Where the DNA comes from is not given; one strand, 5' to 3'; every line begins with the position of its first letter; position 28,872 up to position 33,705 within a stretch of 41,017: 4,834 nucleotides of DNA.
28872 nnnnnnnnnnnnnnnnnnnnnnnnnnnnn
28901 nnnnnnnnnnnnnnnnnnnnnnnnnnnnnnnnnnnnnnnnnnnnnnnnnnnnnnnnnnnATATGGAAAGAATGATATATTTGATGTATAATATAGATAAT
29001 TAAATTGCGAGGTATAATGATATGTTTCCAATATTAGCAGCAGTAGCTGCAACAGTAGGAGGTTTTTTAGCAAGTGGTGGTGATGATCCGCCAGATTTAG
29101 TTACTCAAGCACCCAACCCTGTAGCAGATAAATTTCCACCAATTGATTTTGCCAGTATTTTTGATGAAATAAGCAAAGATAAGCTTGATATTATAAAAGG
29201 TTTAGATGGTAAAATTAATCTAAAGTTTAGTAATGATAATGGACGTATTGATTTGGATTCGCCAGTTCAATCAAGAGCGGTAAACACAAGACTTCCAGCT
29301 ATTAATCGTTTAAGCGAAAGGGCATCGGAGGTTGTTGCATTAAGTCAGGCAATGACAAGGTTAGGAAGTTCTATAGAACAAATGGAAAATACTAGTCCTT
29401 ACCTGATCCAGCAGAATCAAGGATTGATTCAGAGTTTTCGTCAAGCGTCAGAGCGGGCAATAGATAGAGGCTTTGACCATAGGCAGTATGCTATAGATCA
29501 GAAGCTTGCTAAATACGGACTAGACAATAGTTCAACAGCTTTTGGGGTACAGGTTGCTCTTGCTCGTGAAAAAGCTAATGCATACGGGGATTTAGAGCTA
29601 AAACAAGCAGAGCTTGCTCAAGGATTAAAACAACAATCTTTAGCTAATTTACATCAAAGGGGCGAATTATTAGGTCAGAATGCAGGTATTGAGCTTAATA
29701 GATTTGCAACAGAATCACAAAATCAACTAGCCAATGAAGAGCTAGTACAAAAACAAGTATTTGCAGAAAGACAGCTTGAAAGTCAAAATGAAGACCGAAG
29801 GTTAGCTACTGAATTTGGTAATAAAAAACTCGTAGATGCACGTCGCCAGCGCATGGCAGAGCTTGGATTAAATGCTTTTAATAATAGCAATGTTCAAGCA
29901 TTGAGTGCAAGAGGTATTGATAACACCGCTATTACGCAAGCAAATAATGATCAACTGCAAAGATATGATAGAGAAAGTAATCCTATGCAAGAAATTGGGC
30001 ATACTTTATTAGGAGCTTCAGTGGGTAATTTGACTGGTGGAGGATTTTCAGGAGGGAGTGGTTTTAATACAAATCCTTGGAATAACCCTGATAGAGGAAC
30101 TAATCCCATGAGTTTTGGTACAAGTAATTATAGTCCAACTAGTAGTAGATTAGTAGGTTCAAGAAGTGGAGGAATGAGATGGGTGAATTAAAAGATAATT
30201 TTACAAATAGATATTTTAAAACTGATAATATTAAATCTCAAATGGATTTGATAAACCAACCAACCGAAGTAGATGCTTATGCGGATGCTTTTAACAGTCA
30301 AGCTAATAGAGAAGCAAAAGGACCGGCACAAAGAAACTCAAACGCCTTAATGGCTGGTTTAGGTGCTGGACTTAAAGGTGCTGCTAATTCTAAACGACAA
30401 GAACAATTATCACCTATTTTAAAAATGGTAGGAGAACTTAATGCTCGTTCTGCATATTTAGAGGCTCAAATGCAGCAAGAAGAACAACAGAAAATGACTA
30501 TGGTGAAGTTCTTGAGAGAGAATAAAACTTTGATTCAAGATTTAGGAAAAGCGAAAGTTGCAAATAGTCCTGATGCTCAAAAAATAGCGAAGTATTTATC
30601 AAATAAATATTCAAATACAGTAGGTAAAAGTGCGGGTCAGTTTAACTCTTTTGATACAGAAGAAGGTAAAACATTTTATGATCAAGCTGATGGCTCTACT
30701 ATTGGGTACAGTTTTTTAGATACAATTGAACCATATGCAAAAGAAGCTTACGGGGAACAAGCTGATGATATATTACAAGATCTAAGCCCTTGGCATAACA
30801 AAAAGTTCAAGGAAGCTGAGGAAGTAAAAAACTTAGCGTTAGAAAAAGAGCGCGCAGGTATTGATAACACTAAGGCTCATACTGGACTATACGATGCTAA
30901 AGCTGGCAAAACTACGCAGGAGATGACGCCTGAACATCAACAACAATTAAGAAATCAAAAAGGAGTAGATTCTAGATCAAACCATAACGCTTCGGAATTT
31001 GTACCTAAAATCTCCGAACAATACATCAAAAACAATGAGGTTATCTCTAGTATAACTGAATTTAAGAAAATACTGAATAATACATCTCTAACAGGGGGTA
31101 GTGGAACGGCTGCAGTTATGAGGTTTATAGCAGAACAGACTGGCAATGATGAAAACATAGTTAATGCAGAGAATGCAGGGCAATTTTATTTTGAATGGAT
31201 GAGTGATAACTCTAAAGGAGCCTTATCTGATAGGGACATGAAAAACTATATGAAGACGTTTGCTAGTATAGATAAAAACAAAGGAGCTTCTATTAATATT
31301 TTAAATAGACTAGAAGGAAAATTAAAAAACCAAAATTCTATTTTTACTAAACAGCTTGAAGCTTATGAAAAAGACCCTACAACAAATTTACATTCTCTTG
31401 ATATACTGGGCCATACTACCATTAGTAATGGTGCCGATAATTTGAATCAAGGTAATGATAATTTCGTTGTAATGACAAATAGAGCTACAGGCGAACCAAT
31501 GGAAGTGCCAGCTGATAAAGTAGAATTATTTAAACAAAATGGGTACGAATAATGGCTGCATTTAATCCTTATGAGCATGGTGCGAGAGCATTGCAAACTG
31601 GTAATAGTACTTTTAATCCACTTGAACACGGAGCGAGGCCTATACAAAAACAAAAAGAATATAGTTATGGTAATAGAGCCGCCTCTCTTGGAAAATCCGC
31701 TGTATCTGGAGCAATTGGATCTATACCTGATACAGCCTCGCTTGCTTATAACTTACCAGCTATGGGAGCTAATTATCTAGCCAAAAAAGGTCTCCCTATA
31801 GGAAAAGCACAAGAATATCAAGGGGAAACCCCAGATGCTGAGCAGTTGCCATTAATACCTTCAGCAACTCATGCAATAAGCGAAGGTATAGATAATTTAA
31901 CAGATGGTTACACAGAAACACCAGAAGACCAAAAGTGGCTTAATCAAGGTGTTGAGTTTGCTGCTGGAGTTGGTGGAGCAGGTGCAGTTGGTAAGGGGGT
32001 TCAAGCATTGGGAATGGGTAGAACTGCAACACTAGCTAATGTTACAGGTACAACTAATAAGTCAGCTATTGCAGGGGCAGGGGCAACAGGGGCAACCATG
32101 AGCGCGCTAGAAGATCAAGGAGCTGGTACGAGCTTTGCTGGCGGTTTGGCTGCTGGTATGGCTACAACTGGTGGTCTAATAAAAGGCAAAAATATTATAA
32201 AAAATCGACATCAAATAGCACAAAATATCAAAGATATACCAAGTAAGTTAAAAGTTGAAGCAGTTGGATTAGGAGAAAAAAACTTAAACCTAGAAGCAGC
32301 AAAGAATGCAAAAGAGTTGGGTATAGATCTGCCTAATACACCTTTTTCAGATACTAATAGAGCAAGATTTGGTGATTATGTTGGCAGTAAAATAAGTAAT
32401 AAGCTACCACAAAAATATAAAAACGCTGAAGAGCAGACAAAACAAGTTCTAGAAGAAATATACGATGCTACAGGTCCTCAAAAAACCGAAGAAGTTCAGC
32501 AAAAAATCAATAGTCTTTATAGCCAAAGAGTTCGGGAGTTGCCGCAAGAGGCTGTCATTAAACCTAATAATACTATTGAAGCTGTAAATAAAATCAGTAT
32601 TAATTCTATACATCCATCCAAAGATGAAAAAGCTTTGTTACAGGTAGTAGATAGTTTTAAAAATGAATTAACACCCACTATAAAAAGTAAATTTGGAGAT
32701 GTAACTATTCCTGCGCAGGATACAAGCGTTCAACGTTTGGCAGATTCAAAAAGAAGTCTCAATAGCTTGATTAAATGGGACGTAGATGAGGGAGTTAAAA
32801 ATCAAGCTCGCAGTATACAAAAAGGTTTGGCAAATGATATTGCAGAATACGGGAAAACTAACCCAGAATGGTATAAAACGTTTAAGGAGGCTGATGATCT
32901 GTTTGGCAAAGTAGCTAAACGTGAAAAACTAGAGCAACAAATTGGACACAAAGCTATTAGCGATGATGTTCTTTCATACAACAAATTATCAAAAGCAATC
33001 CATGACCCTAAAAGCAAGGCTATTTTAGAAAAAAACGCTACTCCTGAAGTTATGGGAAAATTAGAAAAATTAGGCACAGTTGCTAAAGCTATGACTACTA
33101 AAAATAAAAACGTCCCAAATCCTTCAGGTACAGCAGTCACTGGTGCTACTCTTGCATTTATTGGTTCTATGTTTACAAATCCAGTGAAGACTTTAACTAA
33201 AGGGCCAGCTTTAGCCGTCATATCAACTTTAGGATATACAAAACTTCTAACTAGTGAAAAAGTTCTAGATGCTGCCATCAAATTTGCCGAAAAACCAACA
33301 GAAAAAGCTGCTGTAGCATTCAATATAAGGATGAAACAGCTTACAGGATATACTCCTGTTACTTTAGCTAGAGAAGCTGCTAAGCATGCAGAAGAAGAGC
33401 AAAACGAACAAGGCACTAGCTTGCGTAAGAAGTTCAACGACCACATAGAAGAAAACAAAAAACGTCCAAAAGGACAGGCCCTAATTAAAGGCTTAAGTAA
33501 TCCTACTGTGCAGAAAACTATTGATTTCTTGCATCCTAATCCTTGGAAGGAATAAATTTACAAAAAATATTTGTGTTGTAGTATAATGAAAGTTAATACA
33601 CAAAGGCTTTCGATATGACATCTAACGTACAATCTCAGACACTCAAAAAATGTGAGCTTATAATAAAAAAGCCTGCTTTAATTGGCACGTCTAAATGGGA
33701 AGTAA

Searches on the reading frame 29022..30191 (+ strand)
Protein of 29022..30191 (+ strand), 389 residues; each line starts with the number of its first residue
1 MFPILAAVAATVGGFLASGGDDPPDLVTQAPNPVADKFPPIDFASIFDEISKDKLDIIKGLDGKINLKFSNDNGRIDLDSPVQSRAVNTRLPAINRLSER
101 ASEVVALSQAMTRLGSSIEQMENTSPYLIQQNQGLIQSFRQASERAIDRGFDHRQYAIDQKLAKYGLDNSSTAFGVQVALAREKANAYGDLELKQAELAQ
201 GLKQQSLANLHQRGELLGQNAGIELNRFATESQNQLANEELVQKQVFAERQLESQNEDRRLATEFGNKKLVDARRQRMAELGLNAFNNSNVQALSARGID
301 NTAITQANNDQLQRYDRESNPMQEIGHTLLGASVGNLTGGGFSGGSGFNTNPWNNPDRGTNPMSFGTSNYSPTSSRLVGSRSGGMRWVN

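Call 42: find_related_loci(query=window:29022-30191:+, collection=viral_contigs, flank=10000)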
Query window:29022-30191:+ (389 aa) in viral_contigs; peptide patterns used: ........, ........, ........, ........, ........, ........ (x = any residue, [..] = any of these).
9 stretches matched a pattern; 4 encode a relative of the query (tblastn E <= 1e-3); 4 distinct loci.
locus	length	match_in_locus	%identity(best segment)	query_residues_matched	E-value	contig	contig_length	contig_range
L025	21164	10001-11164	83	1-389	0e+0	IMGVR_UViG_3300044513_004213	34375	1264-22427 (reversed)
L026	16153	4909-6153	71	6-389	0e+0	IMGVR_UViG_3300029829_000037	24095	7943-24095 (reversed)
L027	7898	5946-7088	62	4-381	7e-149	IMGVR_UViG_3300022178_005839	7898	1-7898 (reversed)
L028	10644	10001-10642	83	19-232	2e-117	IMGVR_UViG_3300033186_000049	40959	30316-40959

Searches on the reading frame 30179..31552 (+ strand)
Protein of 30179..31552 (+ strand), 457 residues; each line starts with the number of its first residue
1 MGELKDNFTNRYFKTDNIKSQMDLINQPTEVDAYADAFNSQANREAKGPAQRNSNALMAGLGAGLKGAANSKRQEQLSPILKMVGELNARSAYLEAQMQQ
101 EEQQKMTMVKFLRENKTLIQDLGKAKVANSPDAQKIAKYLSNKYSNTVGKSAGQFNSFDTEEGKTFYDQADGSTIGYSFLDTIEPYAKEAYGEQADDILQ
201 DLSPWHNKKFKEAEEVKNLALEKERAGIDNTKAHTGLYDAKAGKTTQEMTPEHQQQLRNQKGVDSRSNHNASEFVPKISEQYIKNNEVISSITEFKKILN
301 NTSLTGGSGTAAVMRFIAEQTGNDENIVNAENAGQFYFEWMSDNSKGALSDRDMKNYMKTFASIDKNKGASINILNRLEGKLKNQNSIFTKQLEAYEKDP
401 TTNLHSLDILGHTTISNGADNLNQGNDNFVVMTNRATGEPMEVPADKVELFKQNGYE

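Call 72: find_related_loci(query=window:30179-31552:+, collection=viral_contigs, flank=10000)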
Query window:30179-31552:+ (457 aa) in viral_contigs; peptide patterns used: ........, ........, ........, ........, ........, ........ (x = any residue, [..] = any of these).
28 stretches matched a pattern; 3 encode a relative of the query (tblastn E <= 1e-3); 3 distinct loci.
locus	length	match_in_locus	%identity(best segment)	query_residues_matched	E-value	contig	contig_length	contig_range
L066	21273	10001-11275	83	1-428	0e+0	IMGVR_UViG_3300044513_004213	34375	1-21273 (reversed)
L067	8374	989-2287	44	23-455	1e-107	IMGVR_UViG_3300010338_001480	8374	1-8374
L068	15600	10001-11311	43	23-455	5e-100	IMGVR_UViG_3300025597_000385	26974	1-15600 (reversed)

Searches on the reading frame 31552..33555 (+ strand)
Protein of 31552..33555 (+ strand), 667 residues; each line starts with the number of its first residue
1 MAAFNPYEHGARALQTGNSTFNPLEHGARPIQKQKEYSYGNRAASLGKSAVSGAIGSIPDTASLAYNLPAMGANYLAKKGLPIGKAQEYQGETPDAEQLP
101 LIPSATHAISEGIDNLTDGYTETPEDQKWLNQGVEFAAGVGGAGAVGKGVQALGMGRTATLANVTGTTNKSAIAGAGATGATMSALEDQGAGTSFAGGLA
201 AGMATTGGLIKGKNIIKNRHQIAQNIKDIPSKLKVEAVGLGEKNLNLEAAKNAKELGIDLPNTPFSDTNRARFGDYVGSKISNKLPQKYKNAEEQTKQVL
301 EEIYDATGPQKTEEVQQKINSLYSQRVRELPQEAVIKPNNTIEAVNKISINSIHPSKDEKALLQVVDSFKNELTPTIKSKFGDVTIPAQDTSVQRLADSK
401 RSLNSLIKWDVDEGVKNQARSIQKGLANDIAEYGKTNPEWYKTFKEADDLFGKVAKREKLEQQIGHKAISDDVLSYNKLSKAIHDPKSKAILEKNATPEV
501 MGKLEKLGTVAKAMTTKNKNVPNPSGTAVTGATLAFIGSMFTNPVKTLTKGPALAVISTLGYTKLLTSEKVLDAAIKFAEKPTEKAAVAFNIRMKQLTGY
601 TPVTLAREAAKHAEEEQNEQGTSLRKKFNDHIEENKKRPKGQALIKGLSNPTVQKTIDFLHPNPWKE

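Call 44: find_related_loci(query=window:31552-33555:+, collection=viral_contigs, flank=10000)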
Query window:31552-33555:+ (667 aa) in viral_contigs; peptide patterns used: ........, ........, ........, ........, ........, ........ (x = any residue, [..] = any of these).
7 stretches matched a pattern; 4 encode a relative of the query (tblastn E <= 1e-3); 4 distinct loci.
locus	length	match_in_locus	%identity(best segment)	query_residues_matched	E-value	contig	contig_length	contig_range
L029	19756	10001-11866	58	31-667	0e+0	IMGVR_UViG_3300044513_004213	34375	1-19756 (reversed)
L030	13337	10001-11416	42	143-619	2e-100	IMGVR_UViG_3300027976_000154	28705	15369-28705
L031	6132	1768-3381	36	101-631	2e-87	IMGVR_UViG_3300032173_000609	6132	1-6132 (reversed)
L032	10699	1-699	43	399-631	9e-52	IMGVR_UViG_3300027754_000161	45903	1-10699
